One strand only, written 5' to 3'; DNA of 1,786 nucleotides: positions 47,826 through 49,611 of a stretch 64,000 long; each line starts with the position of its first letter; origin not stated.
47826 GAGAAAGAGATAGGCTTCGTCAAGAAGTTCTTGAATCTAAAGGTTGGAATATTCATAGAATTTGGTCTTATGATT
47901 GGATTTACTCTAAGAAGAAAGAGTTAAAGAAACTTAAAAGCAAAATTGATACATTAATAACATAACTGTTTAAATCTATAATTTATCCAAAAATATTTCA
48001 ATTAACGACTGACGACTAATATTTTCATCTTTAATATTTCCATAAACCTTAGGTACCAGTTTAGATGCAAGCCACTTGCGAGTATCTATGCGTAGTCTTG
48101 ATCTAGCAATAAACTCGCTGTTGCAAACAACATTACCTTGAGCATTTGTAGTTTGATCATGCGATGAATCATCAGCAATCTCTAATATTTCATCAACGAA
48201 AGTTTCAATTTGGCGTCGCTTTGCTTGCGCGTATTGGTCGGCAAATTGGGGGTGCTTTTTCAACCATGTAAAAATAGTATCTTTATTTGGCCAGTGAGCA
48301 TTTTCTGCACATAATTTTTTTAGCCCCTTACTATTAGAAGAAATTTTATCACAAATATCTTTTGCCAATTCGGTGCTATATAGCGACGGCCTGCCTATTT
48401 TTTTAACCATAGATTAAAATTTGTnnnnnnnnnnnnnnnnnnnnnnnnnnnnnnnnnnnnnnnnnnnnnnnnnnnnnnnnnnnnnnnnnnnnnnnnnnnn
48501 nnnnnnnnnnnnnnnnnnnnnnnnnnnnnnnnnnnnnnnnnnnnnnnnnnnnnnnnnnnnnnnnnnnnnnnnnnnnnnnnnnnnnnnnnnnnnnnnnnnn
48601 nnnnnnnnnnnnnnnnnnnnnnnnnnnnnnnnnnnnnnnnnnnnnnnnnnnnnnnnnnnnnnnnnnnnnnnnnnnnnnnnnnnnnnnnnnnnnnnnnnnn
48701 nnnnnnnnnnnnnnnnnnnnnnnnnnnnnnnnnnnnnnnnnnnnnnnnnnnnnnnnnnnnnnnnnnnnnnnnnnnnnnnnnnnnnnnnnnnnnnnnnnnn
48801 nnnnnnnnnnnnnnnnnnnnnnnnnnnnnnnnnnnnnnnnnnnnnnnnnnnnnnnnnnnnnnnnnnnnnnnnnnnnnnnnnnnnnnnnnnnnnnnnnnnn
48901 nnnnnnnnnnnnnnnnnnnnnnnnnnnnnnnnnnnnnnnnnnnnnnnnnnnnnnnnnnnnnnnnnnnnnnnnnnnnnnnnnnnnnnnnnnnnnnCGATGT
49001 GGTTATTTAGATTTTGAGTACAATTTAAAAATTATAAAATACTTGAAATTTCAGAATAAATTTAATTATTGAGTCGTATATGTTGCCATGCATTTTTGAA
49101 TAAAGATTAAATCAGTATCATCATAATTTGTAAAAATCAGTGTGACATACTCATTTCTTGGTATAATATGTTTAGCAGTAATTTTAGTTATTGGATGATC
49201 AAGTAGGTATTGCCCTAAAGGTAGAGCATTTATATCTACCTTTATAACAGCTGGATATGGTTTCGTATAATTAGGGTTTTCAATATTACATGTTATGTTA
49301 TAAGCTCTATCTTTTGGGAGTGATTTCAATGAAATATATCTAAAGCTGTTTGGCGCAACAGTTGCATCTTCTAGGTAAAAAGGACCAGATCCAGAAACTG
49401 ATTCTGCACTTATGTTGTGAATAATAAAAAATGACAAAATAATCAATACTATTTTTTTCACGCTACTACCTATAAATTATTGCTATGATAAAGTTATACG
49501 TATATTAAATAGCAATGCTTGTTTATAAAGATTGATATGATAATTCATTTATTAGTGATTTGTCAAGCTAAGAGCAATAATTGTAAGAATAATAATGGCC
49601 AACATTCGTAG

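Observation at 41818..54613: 12.8 kb P4/PICI-like satellite element integrated into tRNA-Asn, delimited by exact 38-bp direct repeats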

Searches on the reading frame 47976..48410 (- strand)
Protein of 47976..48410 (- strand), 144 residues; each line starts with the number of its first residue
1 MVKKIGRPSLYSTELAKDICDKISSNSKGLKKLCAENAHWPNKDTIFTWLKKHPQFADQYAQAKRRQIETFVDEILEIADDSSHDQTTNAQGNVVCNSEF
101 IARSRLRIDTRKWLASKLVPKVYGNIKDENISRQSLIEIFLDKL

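Call 6: search_protein_families(library=pfam, proteins=[window:47976-48410:-], max_evalue=0.01)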
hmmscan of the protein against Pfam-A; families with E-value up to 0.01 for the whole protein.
window:47976-48410:- (144 aa): 1 family
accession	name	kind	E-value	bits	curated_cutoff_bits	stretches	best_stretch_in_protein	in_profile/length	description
PF20901.3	Sf6_terminase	-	6.4e-35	119.9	27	1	11-126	1-102/106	Bacteriophage Sf6, terminase small subunit-like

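Call 7: search_protein_families(library=phrogs, proteins=[window:47976-48410:-], max_evalue=0.001)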
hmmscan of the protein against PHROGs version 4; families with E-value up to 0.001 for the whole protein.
window:47976-48410:- (144 aa): 1 family
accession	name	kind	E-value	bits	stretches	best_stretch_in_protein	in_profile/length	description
phrog_1482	-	head and packaging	2.2e-35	122.4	1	3-130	7-120/147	terminase small subunit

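Call 8: search_protein_families(library=padloc, proteins=[window:47976-48410:-], max_evalue=0.01)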
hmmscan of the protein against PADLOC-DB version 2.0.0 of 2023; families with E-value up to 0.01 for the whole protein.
window:47976-48410:- (144 aa): 1 family
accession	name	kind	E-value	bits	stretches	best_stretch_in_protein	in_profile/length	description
PDLC00535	JetA2|JetA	-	0.0068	13.7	1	42-88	46-93/487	DUF2397 domain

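Call 33: search_dna_similar(query=window:47976-48410:-, collection=phages, mode=protein, max_rows=25)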
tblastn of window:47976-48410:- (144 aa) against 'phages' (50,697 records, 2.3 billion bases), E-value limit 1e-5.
Records with a match: 152; places in all: 154; records where one place covers at least 80% of the query: 93.
Best place of each record, by identity: <60% 152.
By first word of the organism name: Flavobacterium 46; Pseudomonas 31; Ralstonia 18; Escherichia 10; Cellulophaga 10; Caudoviricetes 6; Enterobacteria 5; Bordetella 5; Akkermansia 3; Phage 2; and 12 more.
By host as written in the record: Flavobacterium sp. LMO9 27; - 19; Flavobacterium sp. LMO6 19; Pseudomonas aeruginosa 16; Ralstonia pseudosolanacearum I-31 (MT043) 6; Escherichia coli K-12 5; Ralstonia solanacearum 4; Pseudomonas aeruginosa PAO1 4; and 32 more.
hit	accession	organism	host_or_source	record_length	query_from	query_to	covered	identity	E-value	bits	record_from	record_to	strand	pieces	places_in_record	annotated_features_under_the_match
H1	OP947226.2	Ralstonia phage p2110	Ralstonia solanacearum strain Tb1546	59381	3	135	92%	45.1%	2e-30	119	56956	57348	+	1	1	terminase small subunit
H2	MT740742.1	Ralstonia phage Heva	Ralstonia pseudosolanacearum I-31 ...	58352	3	134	92%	43.9%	6e-31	121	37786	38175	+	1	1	terminase small subunit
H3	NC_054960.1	Ralstonia phage Heva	Ralstonia pseudosolanacearum I-31 ...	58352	3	134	92%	43.9%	6e-31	121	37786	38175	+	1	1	terminase small subunit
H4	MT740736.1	Ralstonia phage Eline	Ralstonia pseudosolanacearum I-33 ...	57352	3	134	92%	43.2%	2e-30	119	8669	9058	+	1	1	terminase small subunit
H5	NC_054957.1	Ralstonia phage Eline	Ralstonia pseudosolanacearum I-33 ...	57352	3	134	92%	43.2%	2e-30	119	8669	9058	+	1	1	terminase small subunit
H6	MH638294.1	Ralstonia phage GP4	Ralstonia solanacearum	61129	3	135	92%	42.9%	6e-31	121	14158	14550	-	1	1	terminase small subunit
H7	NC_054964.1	Ralstonia phage GP4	Ralstonia solanacearum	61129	3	135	92%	42.9%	6e-31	121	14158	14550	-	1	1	terminase small subunit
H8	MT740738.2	Ralstonia phage Gamede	Ralstonia pseudosolanacearum I-31 ...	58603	3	130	89%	44.5%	2e-29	117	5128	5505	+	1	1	terminase small subunit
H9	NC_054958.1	Ralstonia phage Gamede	Ralstonia pseudosolanacearum I-31 ...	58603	3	130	89%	44.5%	2e-29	117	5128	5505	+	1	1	terminase small subunit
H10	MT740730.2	Ralstonia phage Cimandef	Ralstonia pseudosolanacearum I-31 ...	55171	3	130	89%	44.5%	2e-29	117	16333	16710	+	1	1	terminase small subunit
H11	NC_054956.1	Ralstonia phage Cimandef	Ralstonia pseudosolanacearum I-31 ...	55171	3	130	89%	44.5%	2e-29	117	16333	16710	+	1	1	terminase small subunit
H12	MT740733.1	Ralstonia phage Dimitile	Ralstonia pseudosolanacearum I-31 ...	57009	3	130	89%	44.5%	2e-29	117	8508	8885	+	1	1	hypothetical protein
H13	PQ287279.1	Pseudomonas phage Flu_PA14_4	Pseudomonas aeruginosa PA14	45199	6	125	83%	44.0%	8e-28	112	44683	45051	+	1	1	terminase small subunit | hypothetical protein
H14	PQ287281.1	Pseudomonas phage Flu_PA14_3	Pseudomonas aeruginosa PA14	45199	6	125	83%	44.0%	8e-28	112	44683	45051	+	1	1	terminase small subunit | hypothetical protein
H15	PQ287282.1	Pseudomonas phage Komp_PA14_gP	Pseudomonas aeruginosa PA14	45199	6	125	83%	44.0%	8e-28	112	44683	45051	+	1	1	terminase small subunit | hypothetical protein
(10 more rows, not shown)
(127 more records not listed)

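Call 40: find_related_loci(query=window:47976-48410:-, collection=viral_contigs, flank=10000)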
Query window:47976-48410:- (144 aa) in viral_contigs; peptide patterns used: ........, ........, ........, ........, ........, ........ (x = any residue, [..] = any of these).
162 stretches matched a pattern; 150 encode a relative of the query (tblastn E <= 1e-3); the best 80 are kept; 80 distinct loci.
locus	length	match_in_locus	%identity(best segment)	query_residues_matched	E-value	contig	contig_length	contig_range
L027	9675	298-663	61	4-125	3e-49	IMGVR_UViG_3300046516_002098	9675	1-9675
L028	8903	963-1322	55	5-124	3e-45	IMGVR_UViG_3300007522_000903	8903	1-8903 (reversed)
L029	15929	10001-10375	51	1-125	3e-43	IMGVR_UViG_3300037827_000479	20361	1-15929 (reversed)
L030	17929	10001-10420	49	6-144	5e-43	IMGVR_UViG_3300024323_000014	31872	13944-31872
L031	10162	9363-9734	58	6-125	9e-43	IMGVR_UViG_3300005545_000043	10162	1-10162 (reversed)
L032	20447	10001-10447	51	2-144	8e-43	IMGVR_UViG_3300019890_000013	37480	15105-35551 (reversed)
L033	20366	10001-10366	53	4-125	3e-42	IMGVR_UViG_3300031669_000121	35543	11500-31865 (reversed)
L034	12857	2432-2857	49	4-144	2e-42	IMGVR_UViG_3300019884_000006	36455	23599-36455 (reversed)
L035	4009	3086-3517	49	4-144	7e-41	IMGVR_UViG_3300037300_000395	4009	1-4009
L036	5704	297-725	46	4-144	4e-40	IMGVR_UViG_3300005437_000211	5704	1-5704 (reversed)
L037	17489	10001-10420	50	6-144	6e-40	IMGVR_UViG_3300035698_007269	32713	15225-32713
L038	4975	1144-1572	49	4-144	3e-39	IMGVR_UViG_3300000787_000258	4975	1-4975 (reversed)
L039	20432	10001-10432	49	2-144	6e-39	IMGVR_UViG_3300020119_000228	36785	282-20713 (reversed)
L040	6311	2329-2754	45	3-144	2e-38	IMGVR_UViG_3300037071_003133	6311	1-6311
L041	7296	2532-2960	45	4-144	6e-38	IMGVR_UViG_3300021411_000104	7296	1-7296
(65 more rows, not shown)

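Call 45: search_protein_families(library=pfam, proteins=[L027:280-726:+, L027:873-1403:-, L027:1471-1968:-, L027:2194-2919:+, L027:3277-4458:-, L027:4828-6120:+, L027:6520-6780:+, L027:6755-7099:+, L027:7092-8039:+, L027:8040-9675:+], max_evalue=0.001)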
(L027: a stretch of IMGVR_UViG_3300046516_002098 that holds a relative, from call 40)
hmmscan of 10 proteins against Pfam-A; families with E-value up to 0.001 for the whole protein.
L027:280-726:+ (148 aa): 1 family
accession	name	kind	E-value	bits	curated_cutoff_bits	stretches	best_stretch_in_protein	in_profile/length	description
PF20901.3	Sf6_terminase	-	4.4e-31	107.5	27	1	14-132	1-105/106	Bacteriophage Sf6, terminase small subunit-like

L027:873-1403:- (176 aa): 0 families

L027:1471-1968:- (165 aa): 0 families

L027:2194-2919:+ (241 aa): 2 families
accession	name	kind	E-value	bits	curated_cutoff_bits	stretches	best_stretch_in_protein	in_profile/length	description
PF13365.12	Trypsin_2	-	5.4e-09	37.4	27.6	1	45-183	7-135/144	Trypsin-like peptidase domain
PF00089.32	Trypsin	-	0.00025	21.4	20.6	1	47-209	34-205/220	Trypsin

L027:3277-4458:- (393 aa): 0 families

L027:4828-6120:+ (430 aa): 2 families
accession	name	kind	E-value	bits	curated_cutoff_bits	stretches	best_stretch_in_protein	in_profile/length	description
PF00589.27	Phage_integrase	-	3.2e-17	63.3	27.1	1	250-381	27-165/172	Phage integrase family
PF13356.12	Arm-DNA-bind_3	-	8.1e-14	52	27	1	34-105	14-81/83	Arm DNA-binding domain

L027:6520-6780:+ (86 aa): 1 family
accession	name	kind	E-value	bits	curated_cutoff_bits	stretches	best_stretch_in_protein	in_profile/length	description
PF12728.13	HTH_17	-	6.1e-06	26.9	27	1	20-72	1-50/51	Helix-turn-helix domain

L027:6755-7099:+ (114 aa): 1 family
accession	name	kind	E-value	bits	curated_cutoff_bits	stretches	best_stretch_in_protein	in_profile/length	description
PF13730.12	HTH_36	-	0.00015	21.9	25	1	26-71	10-55/55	Helix-turn-helix domain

L027:7092-8039:+ (315 aa): 0 families

L027:8040-9675:+ (545 aa): 5 families
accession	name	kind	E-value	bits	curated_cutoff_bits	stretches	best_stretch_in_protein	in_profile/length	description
PF13155.12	Toprim_2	-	1.5e-12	48.2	22.1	1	208-296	2-88/88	Toprim-like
PF13481.12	AAA_25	-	1.7e-10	41.3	27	1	358-509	31-194/195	AAA domain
PF13662.12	Toprim_4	-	2.7e-06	27.9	25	1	205-287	2-84/85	Toprim domain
PF01751.28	Toprim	-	5.2e-06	27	23.1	1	206-284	2-93/96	Toprim domain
PF03796.21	DnaB_C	-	0.0008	19.3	27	0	357-541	16-216/255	DnaB-like helicase C terminal domain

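Call 65: search_solved_structures(query=window:47976-48410:-, max_evalue=0.01, show_alignments=1)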
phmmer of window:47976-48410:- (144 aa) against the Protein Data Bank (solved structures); distinct sequences matched with E-value up to 0.01: 4.
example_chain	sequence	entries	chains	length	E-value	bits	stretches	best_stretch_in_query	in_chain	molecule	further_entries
4dzj_A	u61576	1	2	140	3e-22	82.6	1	4-128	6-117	Gene 1 protein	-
4dzp_A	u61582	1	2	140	3.1e-22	82.6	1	4-128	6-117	Gene 1 protein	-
4dyc_A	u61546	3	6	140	4.3e-22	82.1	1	4-128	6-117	Terminase small subunit | Gene 1 protein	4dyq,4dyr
3hef_A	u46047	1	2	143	4.7e-22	82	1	4-128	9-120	Gene 1 protein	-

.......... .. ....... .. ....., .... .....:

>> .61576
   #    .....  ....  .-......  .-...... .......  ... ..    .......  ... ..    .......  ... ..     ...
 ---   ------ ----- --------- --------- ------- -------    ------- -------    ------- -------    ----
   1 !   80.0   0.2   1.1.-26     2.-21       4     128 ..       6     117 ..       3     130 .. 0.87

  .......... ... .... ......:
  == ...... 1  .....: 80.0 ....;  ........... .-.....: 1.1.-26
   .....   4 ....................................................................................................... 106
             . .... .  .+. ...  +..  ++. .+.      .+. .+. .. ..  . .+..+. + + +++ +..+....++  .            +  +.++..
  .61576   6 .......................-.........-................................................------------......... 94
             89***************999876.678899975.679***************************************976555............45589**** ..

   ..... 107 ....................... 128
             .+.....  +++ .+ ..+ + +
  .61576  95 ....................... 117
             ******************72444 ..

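Call 74: find_homologous_proteins(query=window:47976-48410:-, max_evalue=1e-15)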
Query window:47976-48410:- (144 aa): 626 proteins with E <= 1e-15 among 710 candidates; the best 120 are listed.
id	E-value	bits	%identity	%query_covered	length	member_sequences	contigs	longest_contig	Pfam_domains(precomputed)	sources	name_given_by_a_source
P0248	2.2e-90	318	100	100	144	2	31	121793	PF20901.4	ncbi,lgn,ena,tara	tara:strand:- start:1366 stop:1800 length:435 start_codon:yes stop_codon:yes gene_type:complete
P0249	1.9e-62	227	70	99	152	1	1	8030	PF20901.4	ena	-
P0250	4.6e-62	226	77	92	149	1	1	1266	PF20901.4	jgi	-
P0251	1.4e-60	221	72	97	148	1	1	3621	PF20901.4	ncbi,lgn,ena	-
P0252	3.0e-60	220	76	90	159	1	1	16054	PF20901.4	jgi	-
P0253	3.7e-60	220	71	98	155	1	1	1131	PF20901.4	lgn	-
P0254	5.4e-60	220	70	97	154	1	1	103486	PF20901.4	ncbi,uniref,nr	ncbi:hypothetical protein [Legionella nagasakiensis]|uniref:terminase small subunit-like protein n=1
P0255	3.5e-59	217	68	98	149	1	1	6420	PF20901.4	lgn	-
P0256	3.7e-59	217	68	99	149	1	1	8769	PF20901.4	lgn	-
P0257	8.2e-59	216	77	86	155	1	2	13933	PF20901.4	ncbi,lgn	-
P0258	3.2e-58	214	67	98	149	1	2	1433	PF20901.4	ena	-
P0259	3.5e-58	214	67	98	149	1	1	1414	PF20901.4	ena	-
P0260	3.7e-58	214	68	98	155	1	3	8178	PF20901.4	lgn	-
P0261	4.3e-58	213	71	97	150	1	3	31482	PF20901.4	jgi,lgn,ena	-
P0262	6.0e-58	213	71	97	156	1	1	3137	PF20901.4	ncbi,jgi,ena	jgi:hypothetical protein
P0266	4.2e-57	210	67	98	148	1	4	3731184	PF20901.4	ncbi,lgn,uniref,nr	ncbi:Uncharacterised protein [Legionella steigerwaltii]|uniref:Terminase small subunit n=1 Tax=Legio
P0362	2.9e-45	172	62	92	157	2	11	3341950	PF20901.4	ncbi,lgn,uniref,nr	ncbi:TPA: hypothetical protein F8A23_08740 [Legionella pneumophila]|uniref:terminase small subunit-l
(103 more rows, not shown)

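Call 75: find_encoding_contigs(protein=P0362, flank=10000, max_places=4)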
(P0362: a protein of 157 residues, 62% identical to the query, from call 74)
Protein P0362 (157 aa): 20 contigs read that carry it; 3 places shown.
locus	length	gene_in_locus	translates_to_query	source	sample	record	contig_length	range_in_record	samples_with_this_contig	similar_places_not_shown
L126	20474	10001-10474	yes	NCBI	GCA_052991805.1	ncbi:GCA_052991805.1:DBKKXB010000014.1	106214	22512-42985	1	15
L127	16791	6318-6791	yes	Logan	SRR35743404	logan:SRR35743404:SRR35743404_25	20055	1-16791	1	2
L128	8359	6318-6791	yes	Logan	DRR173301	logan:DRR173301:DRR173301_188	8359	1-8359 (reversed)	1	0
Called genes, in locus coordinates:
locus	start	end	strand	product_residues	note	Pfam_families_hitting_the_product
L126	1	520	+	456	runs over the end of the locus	PF00206:Lyase_1, PF08328:ASL_C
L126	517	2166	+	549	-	PF00890:FAD_binding_2, PF07992:Pyr_redox_2 (faint), PF02910:Succ_DH_flav_C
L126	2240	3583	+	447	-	PF02445:NadA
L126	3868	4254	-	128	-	PF12582:DUF3757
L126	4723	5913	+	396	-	PF13356:Arm-DNA-bind_3, PF14659:Phage_int_SAM_3 (weak), PF22022:Phage_int_M, PF00589:Phage_integrase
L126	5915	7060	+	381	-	-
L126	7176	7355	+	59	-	PF12728:HTH_17 (weak)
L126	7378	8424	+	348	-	PF01807:Zn_ribbon_DnaG (weak), PF08273:Zn_Ribbon_Prim, PF23639:DUF7146, PF13362:Toprim_3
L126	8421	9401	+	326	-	PF13481:AAA_25, PF12802:MarR_2 (weak)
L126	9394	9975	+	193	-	-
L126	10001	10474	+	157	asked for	PF20901:Sf6_terminase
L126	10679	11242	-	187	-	PF07603:Lcl_C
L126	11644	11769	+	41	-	-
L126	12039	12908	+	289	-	PF25145:NfeD1b_N (weak), PF01972:SDH_protease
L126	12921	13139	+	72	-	-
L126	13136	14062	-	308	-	PF08808:RES (weak)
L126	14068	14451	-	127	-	-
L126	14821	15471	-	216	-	-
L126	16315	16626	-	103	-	-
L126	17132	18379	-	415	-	PF07690:MFS_1, PF13000:Acatn, PF07690:MFS_1 (weak)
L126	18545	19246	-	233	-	PF01346:FKBP_N, PF00254:FKBP_C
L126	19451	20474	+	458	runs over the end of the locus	PF03315:SDH_beta, PF03313:SDH_alpha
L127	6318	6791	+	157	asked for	PF20901:Sf6_terminase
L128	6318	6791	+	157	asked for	PF20901:Sf6_terminase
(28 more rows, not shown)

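Call 76: find_encoding_contigs(protein=P0266, flank=10000, max_places=3)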
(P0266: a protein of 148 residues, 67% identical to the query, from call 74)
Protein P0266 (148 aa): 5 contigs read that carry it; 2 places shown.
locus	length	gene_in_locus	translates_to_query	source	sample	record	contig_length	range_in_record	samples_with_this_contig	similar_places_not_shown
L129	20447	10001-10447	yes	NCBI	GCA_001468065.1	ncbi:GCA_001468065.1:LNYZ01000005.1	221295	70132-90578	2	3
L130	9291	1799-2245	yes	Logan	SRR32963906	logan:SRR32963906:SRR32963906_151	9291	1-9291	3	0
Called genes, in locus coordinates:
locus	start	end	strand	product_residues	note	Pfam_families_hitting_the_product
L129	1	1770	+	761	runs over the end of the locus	-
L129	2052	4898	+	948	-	-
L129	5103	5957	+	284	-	PF27523:PSD, PF02666:PS_Dcarbxylase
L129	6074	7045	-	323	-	PF02423:OCD_Mu_crystall, PF01488:Shikimate_DH, PF01408:GFO_IDH_MocA (faint)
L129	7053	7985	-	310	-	PF01370:Epimerase, PF08338:DUF1731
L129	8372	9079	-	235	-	-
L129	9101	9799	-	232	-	-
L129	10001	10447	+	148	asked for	PF20901:Sf6_terminase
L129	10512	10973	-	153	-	-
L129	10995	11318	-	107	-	-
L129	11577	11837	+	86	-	PF13560:HTH_31 (weak), PF01381:HTH_3 (weak)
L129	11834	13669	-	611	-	PF13155:Toprim_2, PF13662:Toprim_4 (weak), PF13481:AAA_25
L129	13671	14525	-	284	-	-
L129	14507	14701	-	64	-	-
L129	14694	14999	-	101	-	PF14090:HTH_39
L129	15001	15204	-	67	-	PF12728:HTH_17 (weak)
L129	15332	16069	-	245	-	-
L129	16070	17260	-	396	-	PF13356:Arm-DNA-bind_3, PF14659:Phage_int_SAM_3 (faint), PF22022:Phage_int_M, PF00589:Phage_integrase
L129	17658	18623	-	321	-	PF01300:Sua5_yciO_yrdC, PF03481:Sua5_C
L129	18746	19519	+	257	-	PF03009:GDPD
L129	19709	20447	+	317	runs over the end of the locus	-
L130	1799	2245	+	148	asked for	PF20901:Sf6_terminase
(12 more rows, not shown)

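Call 90: search_protein_families(library=ncbifam, proteins=[window:47976-48410:-], max_evalue=0.001)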
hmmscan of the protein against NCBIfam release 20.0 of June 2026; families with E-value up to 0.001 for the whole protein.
window:47976-48410:- (144 aa): 0 families

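Call 104: search_protein_families(library=padloc, proteins=[L126:10679-11242:-, L126:12039-12908:+, L126:13136-14062:-, L126:14068-14451:-, L126:5915-7060:+, L129:8372-9079:-, L129:9101-9799:-, L129:10512-10973:-, L129:10995-11318:-, L129:15332-16069:-], max_evalue=0.001)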
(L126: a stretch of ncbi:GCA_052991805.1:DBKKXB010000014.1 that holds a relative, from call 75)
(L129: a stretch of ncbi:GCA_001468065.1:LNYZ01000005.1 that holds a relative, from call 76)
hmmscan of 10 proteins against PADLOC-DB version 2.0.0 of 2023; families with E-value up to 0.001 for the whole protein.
L126:10679-11242:- (187 aa): 0 families

L126:12039-12908:+ (289 aa): 0 families

L126:13136-14062:- (308 aa): 0 families

L126:14068-14451:- (127 aa): 0 families

L126:5915-7060:+ (381 aa): 0 families

L129:8372-9079:- (235 aa): 0 families

L129:9101-9799:- (232 aa): 2 families
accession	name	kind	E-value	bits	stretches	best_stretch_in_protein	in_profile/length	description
PDLC04505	PDC-M19A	-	0.00019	19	1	3-93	4-83/294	-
PDLC03184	Specificity_I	-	0.00051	16.8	1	6-73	410-475/554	Type I specificity subunit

L129:10512-10973:- (153 aa): 0 families

L129:10995-11318:- (107 aa): 0 families

L129:15332-16069:- (245 aa): 0 families

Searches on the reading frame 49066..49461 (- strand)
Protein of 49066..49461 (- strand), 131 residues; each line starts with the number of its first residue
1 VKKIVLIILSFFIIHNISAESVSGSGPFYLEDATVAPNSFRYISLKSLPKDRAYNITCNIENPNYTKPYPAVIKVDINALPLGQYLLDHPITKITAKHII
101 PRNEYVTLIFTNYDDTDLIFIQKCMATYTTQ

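Call 6: search_protein_families(library=pfam, proteins=[window:49066-49461:-], max_evalue=0.01)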
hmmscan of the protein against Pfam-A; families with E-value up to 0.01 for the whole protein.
window:49066-49461:- (131 aa): 0 families

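Call 7: search_protein_families(library=phrogs, proteins=[window:49066-49461:-], max_evalue=0.001)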
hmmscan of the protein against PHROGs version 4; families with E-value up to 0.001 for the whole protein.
window:49066-49461:- (131 aa): 0 families

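Call 8: search_protein_families(library=padloc, proteins=[window:49066-49461:-], max_evalue=0.01)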
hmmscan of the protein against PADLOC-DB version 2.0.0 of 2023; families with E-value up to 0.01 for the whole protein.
window:49066-49461:- (131 aa): 0 families

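Call 90: search_protein_families(library=ncbifam, proteins=[window:49066-49461:-], max_evalue=0.001)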
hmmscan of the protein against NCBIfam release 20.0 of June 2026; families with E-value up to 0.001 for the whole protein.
window:49066-49461:- (131 aa): 0 families
